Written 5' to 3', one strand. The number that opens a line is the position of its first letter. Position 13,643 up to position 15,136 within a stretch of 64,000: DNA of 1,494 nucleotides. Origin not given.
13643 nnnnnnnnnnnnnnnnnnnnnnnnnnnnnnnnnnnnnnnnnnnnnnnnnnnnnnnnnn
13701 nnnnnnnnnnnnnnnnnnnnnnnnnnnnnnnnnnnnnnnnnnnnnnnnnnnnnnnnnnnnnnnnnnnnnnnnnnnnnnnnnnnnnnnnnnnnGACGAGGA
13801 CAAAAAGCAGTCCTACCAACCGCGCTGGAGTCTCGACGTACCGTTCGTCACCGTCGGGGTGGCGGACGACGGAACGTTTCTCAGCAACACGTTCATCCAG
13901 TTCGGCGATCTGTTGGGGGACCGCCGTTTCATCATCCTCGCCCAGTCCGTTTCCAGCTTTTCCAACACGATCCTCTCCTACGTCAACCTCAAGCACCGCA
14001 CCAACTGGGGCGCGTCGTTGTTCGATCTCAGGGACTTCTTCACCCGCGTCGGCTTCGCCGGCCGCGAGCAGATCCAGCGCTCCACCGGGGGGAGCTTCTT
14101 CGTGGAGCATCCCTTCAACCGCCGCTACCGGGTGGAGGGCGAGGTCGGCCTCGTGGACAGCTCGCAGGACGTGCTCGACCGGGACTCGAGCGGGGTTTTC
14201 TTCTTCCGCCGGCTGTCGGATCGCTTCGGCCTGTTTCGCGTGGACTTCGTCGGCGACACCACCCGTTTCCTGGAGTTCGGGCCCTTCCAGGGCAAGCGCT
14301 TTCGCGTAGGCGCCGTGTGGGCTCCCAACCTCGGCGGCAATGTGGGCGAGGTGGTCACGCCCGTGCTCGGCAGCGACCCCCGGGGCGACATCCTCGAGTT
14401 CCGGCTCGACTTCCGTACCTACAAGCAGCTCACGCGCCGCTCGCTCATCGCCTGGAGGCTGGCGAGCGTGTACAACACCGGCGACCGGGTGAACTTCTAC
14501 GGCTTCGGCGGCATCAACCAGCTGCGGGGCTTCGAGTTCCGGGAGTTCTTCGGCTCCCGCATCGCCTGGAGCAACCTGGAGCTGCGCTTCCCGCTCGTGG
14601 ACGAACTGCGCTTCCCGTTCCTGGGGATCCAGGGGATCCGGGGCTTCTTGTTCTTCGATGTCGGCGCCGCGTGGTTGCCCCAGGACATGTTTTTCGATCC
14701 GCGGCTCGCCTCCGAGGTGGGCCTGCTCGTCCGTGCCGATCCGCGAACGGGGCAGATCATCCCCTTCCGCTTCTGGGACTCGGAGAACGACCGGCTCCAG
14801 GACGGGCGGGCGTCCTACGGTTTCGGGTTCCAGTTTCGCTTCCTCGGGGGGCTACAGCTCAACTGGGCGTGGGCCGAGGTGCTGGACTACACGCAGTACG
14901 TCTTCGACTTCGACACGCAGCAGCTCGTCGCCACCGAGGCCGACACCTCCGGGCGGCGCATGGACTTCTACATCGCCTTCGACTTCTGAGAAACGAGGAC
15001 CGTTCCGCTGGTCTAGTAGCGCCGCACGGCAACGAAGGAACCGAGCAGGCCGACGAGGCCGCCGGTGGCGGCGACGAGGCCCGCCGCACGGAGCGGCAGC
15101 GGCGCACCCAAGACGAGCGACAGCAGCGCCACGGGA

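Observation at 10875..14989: A POTRA-less Omp85 barrel is fused to a metallopeptidase-like domain and a TolB-type propeller, preceded by a TPR/TolB-N-like protein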

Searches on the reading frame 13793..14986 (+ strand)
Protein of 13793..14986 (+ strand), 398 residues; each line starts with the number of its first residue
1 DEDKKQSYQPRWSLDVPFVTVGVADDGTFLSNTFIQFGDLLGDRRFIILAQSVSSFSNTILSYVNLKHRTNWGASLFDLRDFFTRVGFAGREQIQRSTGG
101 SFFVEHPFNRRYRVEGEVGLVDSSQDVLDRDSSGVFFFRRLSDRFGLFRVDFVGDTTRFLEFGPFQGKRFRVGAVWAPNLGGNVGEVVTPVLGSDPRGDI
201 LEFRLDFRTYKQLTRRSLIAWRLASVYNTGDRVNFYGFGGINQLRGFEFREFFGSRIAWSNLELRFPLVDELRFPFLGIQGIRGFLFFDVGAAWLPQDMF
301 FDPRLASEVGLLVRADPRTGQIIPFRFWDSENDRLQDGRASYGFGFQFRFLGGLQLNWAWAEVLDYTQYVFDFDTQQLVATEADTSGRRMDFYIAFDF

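Call 27: search_protein_representatives(protein=window:13793-14986:+)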
Query: 398 residues. Proteins with E-value up to 0.001 (for the whole library): 839; up to 1e-10: 312; up to 1e-30: 50. The best 150 are listed.
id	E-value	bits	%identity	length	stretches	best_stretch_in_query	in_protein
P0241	1.5e-121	422.8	59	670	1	1-398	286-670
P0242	4.0e-116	404.9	55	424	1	1-398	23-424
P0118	1.7e-115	402.8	55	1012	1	1-398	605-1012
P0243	2.1e-86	307.0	48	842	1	1-369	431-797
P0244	1.5e-85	304.2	56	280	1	109-398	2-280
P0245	1.2e-80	288.0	46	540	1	1-369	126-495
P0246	3.6e-72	260.1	45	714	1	2-369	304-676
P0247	1.3e-70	255.0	46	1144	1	1-395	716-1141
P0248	2.0e-70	254.4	45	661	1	1-369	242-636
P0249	3.2e-68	247.1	48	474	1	5-276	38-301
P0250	2.6e-67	244.1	42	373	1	14-366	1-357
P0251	2.9e-67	244.0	57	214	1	192-398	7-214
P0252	1.2e-60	222.2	43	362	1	35-369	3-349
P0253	2.6e-56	207.9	39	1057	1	1-364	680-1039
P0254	3.5e-55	204.1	42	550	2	7-296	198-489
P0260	8.2e-49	183.2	38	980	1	6-363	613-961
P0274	7.4e-37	143.8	35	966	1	13-369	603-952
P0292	1.3e-29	119.9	33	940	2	19-300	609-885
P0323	1.0e-23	100.5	35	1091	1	8-303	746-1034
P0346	6.4e-21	91.3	31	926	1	18-301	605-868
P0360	3.5e-19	85.6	32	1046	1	16-398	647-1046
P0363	5.3e-19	85.0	30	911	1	1-305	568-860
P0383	2.5e-17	79.5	37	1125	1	6-298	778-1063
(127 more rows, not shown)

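Call 31: search_protein_families(library=pfam, proteins=[P0247, P0253, P0260, P0274, P0292, P0323, P0346, P0360, P0363], max_evalue=0.01)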
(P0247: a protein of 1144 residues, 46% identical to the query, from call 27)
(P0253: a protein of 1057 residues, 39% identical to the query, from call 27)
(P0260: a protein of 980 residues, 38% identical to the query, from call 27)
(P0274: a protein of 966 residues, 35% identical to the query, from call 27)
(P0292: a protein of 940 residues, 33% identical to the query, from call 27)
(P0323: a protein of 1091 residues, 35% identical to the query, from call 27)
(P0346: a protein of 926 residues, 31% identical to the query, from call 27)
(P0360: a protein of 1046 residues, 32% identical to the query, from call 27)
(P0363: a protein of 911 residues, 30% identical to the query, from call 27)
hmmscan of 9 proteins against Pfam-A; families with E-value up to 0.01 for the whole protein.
P0247 (1144 aa): 5 families
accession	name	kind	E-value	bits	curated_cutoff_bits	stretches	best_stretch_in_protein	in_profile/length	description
PF07676.18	PD40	-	2.6e-19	69.1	20.9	1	505-531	2-28/38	WD40-like Beta Propeller Repeat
PF13485.12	Peptidase_MA_2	-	5e-07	30.1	32.4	1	156-288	69-199/201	Peptidase MA superfamily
PF25174.1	Beta-prop_THOC3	-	4.5e-05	23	305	1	382-541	7-159/272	THOC3 beta-propeller domain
PF00930.27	DPPIV_N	-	0.00017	20.9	22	0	401-466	22-82/354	Dipeptidyl peptidase IV (DPP IV) N-terminal region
PF23414.1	Beta-prop_EML_2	-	0.0015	18.4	90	1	380-494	42-150/266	Echinoderm microtubule-associated protein second beta-propeller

P0253 (1057 aa): 6 families
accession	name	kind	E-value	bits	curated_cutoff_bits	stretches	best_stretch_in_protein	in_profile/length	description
PF07676.18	PD40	-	1.1e-30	105.3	20.9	3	401-427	10-37/38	WD40-like Beta Propeller Repeat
PF13485.12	Peptidase_MA_2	-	7.4e-08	32.9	32.4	1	118-269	49-199/201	Peptidase MA superfamily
PF25174.1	Beta-prop_THOC3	-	1.2e-06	28.1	305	0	426-519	71-160/272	THOC3 beta-propeller domain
PF00930.27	DPPIV_N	-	3.1e-05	23.3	22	0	380-443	25-82/354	Dipeptidyl peptidase IV (DPP IV) N-terminal region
PF04450.18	BSP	-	0.008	16.4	23.8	0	137-182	105-140/207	Peptidase of plants and bacteria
PF08662.17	eIF2A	-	0.009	16.4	20.5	0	357-459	63-159/194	Eukaryotic translation initiation factor eIF2A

P0260 (980 aa): 4 families
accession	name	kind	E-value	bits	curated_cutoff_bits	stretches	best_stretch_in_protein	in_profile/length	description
PF07676.18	PD40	-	5.8e-11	42.5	20.9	0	494-520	11-36/38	WD40-like Beta Propeller Repeat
PF13485.12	Peptidase_MA_2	-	9.7e-07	29.2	32.4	1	72-272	3-199/201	Peptidase MA superfamily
PF01103.29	Omp85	-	0.0012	18.9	24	1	837-898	201-266/325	Omp85 superfamily domain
PF00930.27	DPPIV_N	-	0.0028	16.9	22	1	449-538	243-328/354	Dipeptidyl peptidase IV (DPP IV) N-terminal region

P0274 (966 aa): 4 families
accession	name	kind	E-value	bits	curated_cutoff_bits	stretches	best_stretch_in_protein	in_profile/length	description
PF07676.18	PD40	-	1.3e-13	50.9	20.9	2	469-496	3-30/38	WD40-like Beta Propeller Repeat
PF00930.27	DPPIV_N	-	3.5e-05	23.1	22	1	436-509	240-316/354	Dipeptidyl peptidase IV (DPP IV) N-terminal region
PF20573.4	DUF6782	-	8.4e-05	22.4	27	1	98-146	65-113/241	Putative metallopeptidase family (DUF6782)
PF25174.1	Beta-prop_THOC3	-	0.00068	19.2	305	0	438-507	54-119/272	THOC3 beta-propeller domain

P0292 (940 aa): 6 families
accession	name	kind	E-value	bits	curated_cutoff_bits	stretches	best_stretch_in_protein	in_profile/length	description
PF07676.18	PD40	-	9.2e-26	89.6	20.9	3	477-511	3-38/38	WD40-like Beta Propeller Repeat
PF00930.27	DPPIV_N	-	1.2e-05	24.7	22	0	372-475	22-138/354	Dipeptidyl peptidase IV (DPP IV) N-terminal region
PF10026.15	DUF2268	-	0.0015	18.5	23.6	1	59-170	6-108/195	Predicted Zn-dependent protease (DUF2268)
PF13485.12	Peptidase_MA_2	-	0.003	17.8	32.4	1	72-246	16-187/201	Peptidase MA superfamily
PF03865.19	ShlB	-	0.0033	17.4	22.7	1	783-880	199-293/311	Haemolysin secretion/activation protein ShlB/FhaC/HecB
PF20573.4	DUF6782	-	0.0045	16.7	27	1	101-146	67-112/241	Putative metallopeptidase family (DUF6782)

P0323 (1091 aa): 7 families
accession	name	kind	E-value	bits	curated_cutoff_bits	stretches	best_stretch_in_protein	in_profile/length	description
PF07676.18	PD40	-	9.6e-24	83.2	20.9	2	438-467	1-30/38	WD40-like Beta Propeller Repeat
PF01103.29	Omp85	-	1.3e-11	45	24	1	792-1070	16-304/325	Omp85 superfamily domain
PF00930.27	DPPIV_N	-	1.7e-09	37.4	22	0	481-541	24-80/354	Dipeptidyl peptidase IV (DPP IV) N-terminal region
PF04450.18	BSP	-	0.00042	20.6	23.8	1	136-183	101-136/207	Peptidase of plants and bacteria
PF23414.1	Beta-prop_EML_2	-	0.00084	19.2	90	1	329-466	12-145/266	Echinoderm microtubule-associated protein second beta-propeller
PF25460.1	Beta-prop_Aladin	-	0.005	16.5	171.1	0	360-468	114-217/340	Aladin seven-bladed propeller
PF25174.1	Beta-prop_THOC3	-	0.0089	15.5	305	0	350-467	40-151/272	THOC3 beta-propeller domain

P0346 (926 aa): 7 families
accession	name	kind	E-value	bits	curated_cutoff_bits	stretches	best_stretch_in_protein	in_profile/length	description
PF07676.18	PD40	-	1.6e-27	95.3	20.9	3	436-467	3-35/38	WD40-like Beta Propeller Repeat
PF01103.29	Omp85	-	3.4e-10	40.4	24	1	676-926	56-325/325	Omp85 superfamily domain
PF00930.27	DPPIV_N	-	4.7e-10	39.2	22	1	444-528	238-325/354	Dipeptidyl peptidase IV (DPP IV) N-terminal region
PF25174.1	Beta-prop_THOC3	-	2.4e-08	33.8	305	1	357-431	94-162/272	THOC3 beta-propeller domain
PF13485.12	Peptidase_MA_2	-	8.6e-07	29.4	32.4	1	130-269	67-199/201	Peptidase MA superfamily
PF14583.12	Pectate_lyase22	-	0.0014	17.9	30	0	450-533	44-127/386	Oligogalacturonate lyase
PF04450.18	BSP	-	0.0018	18.5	23.8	1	127-170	100-134/207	Peptidase of plants and bacteria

P0360 (1046 aa): 2 families
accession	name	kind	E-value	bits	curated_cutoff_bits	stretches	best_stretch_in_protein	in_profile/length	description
PF07676.18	PD40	-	4.6e-09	36.4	20.9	1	422-445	13-37/38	WD40-like Beta Propeller Repeat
PF13485.12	Peptidase_MA_2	-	0.00017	21.9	32.4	1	81-279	5-199/201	Peptidase MA superfamily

P0363 (911 aa): 5 families
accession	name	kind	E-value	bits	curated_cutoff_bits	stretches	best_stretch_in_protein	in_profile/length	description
PF01103.29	Omp85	-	1.7e-17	64.4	24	1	666-911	62-325/325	Omp85 superfamily domain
PF07676.18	PD40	-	5e-08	33.1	20.9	1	285-312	10-38/38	WD40-like Beta Propeller Repeat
PF13485.12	Peptidase_MA_2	-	0.00033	21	32.4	1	53-255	4-200/201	Peptidase MA superfamily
PF00930.27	DPPIV_N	-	0.0032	16.7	22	0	286-371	45-134/354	Dipeptidyl peptidase IV (DPP IV) N-terminal region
PF04450.18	BSP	-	0.0045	17.3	23.8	1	115-163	100-134/207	Peptidase of plants and bacteria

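Call 45: find_encoding_contigs(protein=P0363, flank=5000, max_places=2)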
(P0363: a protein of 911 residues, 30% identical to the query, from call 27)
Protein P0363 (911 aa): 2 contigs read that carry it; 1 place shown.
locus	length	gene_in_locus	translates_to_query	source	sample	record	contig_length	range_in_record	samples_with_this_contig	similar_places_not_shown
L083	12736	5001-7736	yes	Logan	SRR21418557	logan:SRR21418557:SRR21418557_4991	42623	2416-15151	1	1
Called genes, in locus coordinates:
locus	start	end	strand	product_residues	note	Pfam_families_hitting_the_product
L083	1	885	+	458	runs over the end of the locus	PF01565:FAD_binding_4, PF02913:FAD-oxidase_C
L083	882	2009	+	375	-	PF13439:Glyco_transf_4, PF13579:Glyco_trans_4_4, PF20706:GT4-conflict, PF00534:Glycos_transf_1, PF13692:Glyco_trans_1_4, PF13524:Glyco_trans_1_2 (weak)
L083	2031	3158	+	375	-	PF04055:Radical_SAM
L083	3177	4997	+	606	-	PF13522:GATase_6, PF13537:GATase_7, PF01380:SIS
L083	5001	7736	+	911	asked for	PF07676:PD40 (faint), PF26549:Tricorn_N (weak), PF01103:Omp85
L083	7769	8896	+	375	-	-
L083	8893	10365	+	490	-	PF13506:Glyco_transf_21, PF00535:Glycos_transf_2, PF13641:Glyco_tranf_2_3, PF13632:Glyco_trans_2_3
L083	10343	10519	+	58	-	PF03966:Trm112p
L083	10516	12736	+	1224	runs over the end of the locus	PF01364:Peptidase_C25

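Call 46: find_encoding_contigs(protein=P0323, flank=5000, max_places=2)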
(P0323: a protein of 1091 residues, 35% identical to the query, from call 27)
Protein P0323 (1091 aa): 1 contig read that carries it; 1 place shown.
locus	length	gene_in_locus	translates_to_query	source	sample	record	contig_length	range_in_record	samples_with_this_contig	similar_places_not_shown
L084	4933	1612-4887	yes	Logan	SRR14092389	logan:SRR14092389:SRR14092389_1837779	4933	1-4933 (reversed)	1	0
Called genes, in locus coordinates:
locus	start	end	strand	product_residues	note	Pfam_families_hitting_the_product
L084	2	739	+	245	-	?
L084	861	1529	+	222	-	-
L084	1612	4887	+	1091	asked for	PF00930:DPPIV_N (faint), PF23381:Beta-prop_IFT122_1st (faint), PF26550:Tricorn_2nd, PF26549:Tricorn_N, PF07676:PD40 (weak), PF01103:Omp85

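Call 63: list_cluster_members(proteins=[P0247, P0253, P0260, P0274, P0292, P0323, P0346, P0360, P0363, P0383])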
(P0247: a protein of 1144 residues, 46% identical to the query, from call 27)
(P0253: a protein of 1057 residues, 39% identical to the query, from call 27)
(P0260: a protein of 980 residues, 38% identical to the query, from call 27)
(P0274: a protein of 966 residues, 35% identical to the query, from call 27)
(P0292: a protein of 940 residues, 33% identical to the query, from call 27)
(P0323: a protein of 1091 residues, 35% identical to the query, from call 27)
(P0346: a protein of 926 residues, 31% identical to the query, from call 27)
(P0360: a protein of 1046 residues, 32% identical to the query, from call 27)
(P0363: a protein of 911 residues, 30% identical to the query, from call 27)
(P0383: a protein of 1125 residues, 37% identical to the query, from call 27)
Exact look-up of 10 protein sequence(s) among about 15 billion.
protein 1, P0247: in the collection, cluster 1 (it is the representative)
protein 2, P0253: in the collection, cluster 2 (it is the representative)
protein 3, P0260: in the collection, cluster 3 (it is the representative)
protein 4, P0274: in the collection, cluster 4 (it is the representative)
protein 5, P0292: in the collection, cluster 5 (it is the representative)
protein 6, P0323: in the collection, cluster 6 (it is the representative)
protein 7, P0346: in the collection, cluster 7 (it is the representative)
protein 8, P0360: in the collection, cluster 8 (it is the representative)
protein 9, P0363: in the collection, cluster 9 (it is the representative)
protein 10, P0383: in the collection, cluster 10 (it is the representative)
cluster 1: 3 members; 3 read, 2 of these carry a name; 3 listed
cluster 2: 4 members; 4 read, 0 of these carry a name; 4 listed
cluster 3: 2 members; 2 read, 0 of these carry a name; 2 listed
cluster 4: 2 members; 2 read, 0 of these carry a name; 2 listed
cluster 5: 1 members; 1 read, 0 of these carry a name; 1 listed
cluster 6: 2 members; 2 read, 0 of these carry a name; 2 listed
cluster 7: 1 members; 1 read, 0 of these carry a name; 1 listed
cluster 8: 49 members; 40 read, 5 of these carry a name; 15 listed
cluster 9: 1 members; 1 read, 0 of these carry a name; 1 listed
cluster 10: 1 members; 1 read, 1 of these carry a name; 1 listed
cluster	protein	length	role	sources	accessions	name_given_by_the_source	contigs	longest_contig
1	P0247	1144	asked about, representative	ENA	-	-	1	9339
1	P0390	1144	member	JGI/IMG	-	hypothetical protein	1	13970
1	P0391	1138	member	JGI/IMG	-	hypothetical protein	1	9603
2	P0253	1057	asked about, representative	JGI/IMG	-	-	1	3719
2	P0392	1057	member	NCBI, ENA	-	-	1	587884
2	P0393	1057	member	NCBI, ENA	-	-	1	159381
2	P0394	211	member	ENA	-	-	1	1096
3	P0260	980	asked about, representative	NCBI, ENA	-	-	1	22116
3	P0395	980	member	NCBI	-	-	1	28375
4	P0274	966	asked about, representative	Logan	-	-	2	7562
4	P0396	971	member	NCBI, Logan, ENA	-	-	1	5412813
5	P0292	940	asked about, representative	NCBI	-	-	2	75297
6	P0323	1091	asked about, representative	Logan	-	-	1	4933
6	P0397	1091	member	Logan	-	-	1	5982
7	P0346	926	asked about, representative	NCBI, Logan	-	-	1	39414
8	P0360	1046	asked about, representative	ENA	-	-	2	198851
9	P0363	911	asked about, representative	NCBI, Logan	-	-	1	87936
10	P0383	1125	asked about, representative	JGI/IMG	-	Tol biopolymer transport system component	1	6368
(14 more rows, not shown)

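Call 64: find_encoding_contigs(protein=P0346, flank=4000, max_places=1)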
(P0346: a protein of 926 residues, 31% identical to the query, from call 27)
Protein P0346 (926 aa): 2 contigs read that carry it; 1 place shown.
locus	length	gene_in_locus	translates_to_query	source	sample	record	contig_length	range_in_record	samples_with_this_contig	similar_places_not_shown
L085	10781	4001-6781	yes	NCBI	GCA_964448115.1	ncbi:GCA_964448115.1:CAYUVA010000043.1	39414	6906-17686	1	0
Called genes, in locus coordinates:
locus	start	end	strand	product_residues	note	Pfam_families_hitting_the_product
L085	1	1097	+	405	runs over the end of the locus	PF12172:zf-ChsH2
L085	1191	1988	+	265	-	PF05066:HARE-HTH (faint)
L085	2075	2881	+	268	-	PF07044:DUF1329 (faint), PF17131:TP_0789-like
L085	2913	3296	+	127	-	PF13432:TPR_16, PF14559:TPR_19 (weak), PF13414:TPR_11 (weak), PF13424:TPR_12 (weak), PF13431:TPR_17 (weak), PF00515:TPR_1 (weak), PF07719:TPR_2 (weak), PF13374:TPR_10 (weak), +3 more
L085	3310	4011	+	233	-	-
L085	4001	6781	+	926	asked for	PF13485:Peptidase_MA_2 (weak), PF00930:DPPIV_N (faint), PF26549:Tricorn_N, PF26550:Tricorn_2nd, PF07676:PD40 (weak), PF26550:Tricorn_2nd (weak), PF26549:Tricorn_N (weak), PF01103:Omp85, +1 more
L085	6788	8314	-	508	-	PF04734:Ceramidase_alk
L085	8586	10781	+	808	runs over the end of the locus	PF00521:DNA_topoisoIV, PF03989:DNA_gyraseA_C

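Call 65: find_encoding_contigs(protein=P0292, flank=4000, max_places=1)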
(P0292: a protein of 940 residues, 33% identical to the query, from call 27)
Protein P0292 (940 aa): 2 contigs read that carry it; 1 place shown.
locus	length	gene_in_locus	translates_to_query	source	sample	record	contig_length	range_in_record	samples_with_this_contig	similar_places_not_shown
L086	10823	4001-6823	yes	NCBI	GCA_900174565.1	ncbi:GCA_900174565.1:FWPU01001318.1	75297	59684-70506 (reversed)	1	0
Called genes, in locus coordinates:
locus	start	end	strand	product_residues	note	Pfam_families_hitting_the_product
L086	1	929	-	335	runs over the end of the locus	PF00814:TsaD, PF02543:Carbam_trans_N (weak), PF22521:HypF_C_2 (weak)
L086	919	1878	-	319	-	PF01008:IF-2B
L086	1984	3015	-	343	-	PF02481:DNA_processg_A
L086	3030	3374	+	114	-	PF13374:TPR_10 (faint), PF13428:TPR_14 (faint), PF13432:TPR_16 (weak), PF13424:TPR_12 (weak), PF13431:TPR_17 (weak), PF00515:TPR_1, PF07719:TPR_2, PF13181:TPR_8, +1 more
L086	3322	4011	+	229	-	-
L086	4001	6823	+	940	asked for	PF26550:Tricorn_2nd, PF00930:DPPIV_N (faint), PF26549:Tricorn_N, PF07676:PD40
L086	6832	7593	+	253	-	PF23023:Anti-Pycsar_Apyc1, PF02112:PDEase_II, PF12706:Lactamase_B_2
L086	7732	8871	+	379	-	PF02771:Acyl-CoA_dh_N, PF02770:Acyl-CoA_dh_M, PF00441:Acyl-CoA_dh_1, PF08028:Acyl-CoA_dh_2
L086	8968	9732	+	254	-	PF01012:ETF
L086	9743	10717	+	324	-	PF01012:ETF, PF00766:ETF_alpha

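Call 66: find_encoding_contigs(protein=P0360, flank=4000, max_places=1)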
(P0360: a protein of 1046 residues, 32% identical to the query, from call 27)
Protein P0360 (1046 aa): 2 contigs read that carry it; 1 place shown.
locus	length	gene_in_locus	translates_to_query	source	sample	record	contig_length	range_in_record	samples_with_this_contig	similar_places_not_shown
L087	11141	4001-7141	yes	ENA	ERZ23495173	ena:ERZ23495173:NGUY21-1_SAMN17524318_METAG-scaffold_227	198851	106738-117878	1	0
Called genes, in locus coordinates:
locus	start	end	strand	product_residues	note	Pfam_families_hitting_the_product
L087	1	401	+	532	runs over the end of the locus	-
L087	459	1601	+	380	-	PF00561:Abhydrolase_1, PF12146:Hydrolase_4 (weak)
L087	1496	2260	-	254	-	PF01904:DUF72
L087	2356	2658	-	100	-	-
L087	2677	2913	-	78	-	-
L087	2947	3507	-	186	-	PF08534:Redoxin, PF00578:AhpC-TSA, PF00255:GSHPx (weak), PF13098:Thioredoxin_2 (weak), PF00085:Thioredoxin, PF13905:Thioredoxin_8 (weak)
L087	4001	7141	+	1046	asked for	PF26550:Tricorn_2nd, PF07676:PD40 (faint), PF26549:Tricorn_N (weak)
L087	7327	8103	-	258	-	PF13298:LigD_N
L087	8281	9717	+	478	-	PF00474:SSF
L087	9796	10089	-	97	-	PF04362:Iron_traffic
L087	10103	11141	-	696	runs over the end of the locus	PF04879:Molybdop_Fe4S4, PF00384:Molybdopterin, PF01568:Molydop_binding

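Call 67: find_encoding_contigs(protein=P0274, flank=4000, max_places=1)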
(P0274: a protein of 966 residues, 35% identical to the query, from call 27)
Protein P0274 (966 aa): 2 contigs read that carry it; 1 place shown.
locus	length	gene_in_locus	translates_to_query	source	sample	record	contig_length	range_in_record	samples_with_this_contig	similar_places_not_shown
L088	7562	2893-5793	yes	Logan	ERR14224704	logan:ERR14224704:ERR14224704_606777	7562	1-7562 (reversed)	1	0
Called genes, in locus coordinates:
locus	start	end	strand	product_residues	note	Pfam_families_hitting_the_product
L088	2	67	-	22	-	?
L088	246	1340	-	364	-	PF02481:DNA_processg_A, PF17782:WHD_DprA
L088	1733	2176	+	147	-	PF07719:TPR_2 (faint), PF13414:TPR_11 (faint), PF13432:TPR_16 (weak), PF13424:TPR_12 (weak), PF14559:TPR_19 (weak), PF13431:TPR_17 (faint), PF00515:TPR_1 (weak), PF13176:TPR_7 (faint)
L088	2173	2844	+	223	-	-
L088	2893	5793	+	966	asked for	PF26550:Tricorn_2nd (weak), PF07676:PD40 (faint), PF26549:Tricorn_N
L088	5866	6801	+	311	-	PF13489:Methyltransf_23, PF13847:Methyltransf_31 (faint), PF08241:Methyltransf_11, PF08242:Methyltransf_12, PF13649:Methyltransf_25 (faint)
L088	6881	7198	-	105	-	-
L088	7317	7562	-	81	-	?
